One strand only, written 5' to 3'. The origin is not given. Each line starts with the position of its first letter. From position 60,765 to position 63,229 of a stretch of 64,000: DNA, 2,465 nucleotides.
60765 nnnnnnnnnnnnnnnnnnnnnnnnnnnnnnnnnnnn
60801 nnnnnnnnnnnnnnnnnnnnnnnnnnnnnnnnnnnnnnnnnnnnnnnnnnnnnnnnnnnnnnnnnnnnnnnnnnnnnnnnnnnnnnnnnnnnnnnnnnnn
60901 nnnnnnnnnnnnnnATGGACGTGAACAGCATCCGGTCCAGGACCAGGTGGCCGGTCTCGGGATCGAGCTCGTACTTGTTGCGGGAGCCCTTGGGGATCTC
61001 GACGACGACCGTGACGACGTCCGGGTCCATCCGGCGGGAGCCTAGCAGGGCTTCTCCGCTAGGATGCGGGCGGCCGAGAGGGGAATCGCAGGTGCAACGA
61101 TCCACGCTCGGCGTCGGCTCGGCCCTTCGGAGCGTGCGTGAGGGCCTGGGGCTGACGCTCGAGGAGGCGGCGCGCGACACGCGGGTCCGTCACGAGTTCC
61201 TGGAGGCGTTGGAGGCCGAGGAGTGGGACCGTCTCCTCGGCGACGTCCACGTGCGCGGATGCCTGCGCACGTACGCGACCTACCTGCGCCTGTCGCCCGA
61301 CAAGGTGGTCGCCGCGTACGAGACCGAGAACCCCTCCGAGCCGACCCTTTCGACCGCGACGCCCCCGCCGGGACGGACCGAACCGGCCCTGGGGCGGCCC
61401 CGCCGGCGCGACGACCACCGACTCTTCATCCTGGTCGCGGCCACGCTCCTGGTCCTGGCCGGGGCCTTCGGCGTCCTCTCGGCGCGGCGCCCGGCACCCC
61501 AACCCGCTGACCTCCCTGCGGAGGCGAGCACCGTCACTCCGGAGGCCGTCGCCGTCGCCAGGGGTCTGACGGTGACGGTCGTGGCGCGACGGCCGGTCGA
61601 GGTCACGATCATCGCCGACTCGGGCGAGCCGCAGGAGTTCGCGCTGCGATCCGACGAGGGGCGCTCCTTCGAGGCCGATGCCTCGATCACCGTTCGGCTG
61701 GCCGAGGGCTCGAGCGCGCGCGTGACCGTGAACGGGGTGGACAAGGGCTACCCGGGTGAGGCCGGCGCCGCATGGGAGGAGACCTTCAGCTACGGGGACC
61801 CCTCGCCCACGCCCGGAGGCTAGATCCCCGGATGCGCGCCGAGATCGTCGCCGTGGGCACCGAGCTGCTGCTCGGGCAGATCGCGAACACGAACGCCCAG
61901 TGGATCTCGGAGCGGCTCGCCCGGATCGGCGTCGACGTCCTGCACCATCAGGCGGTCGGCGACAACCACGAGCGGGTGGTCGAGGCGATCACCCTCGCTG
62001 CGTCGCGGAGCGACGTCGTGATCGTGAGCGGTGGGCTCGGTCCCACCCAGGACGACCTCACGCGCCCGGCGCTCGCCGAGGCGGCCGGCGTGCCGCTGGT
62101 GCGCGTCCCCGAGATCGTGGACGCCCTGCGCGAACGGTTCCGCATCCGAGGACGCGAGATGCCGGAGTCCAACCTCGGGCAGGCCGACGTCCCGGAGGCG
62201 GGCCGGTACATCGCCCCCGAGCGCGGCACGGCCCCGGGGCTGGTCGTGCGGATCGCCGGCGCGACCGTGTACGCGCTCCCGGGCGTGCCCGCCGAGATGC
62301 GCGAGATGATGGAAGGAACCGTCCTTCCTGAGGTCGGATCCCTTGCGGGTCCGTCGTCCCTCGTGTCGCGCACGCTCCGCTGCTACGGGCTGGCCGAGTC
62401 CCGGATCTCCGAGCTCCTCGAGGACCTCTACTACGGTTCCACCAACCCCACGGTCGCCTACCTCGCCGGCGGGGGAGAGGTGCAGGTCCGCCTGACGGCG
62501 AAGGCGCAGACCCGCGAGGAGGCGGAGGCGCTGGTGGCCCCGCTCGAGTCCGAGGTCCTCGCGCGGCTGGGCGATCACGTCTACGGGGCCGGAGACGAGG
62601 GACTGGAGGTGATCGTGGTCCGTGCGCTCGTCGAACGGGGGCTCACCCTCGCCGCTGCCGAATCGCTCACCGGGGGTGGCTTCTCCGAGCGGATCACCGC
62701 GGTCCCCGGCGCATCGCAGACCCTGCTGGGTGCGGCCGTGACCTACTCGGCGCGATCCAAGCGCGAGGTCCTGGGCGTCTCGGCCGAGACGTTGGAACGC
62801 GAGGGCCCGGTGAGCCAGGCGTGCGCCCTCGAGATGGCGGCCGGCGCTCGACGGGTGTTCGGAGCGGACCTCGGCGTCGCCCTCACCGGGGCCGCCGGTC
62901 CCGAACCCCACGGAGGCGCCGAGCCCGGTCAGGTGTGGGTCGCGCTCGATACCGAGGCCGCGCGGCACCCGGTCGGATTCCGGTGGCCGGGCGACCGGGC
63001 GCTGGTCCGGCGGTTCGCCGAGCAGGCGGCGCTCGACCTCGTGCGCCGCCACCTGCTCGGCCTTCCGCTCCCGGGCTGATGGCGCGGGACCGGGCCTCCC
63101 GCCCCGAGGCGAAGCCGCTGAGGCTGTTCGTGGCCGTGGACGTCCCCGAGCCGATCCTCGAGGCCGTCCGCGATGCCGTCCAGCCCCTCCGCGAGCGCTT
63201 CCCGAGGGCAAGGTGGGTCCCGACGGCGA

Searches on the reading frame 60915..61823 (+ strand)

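Call 31: search_protein_families(library=pfam, proteins=[window:60915-61823:+], max_evalue=0.01)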
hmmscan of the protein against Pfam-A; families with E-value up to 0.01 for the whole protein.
window:60915-61823:+ (302 aa): 2 families
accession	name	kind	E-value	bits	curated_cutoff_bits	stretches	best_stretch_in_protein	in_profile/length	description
PF13413.12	HTH_25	-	1.1e-18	67.3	24.6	1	71-131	2-62/62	Helix-turn-helix domain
PF12844.13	HTH_19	-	0.00042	20.6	30.2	1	68-102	1-35/64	Helix-turn-helix domain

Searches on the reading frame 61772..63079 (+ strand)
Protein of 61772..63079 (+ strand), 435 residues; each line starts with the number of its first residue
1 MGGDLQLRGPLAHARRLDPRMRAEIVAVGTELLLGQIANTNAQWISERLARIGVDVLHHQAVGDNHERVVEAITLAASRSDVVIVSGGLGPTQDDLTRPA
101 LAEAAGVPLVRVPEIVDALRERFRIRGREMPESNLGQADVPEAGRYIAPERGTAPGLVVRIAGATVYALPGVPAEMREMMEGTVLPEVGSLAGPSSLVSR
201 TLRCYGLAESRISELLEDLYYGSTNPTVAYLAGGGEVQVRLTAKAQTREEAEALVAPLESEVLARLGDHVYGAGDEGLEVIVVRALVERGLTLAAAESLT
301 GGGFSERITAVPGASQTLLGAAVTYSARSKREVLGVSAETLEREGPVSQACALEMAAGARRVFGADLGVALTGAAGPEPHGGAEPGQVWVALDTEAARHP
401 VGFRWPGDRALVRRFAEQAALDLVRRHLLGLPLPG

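Call 31: search_protein_families(library=pfam, proteins=[window:61772-63079:+], max_evalue=0.01)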
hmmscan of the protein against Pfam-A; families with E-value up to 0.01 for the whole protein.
window:61772-63079:+ (435 aa): 3 families
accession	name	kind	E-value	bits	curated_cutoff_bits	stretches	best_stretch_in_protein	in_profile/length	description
PF02464.23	CinA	-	3.5e-46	157.1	23.5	1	277-427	3-154/155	Competence-damaged protein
PF00994.29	MoCF_biosynth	-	3.7e-37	127.7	26.6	1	24-188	1-142/144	Probable molybdopterin binding domain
PF18146.6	CinA_KH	-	4.1e-25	88.1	27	1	199-272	1-73/73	Damage-inducible protein CinA KH domain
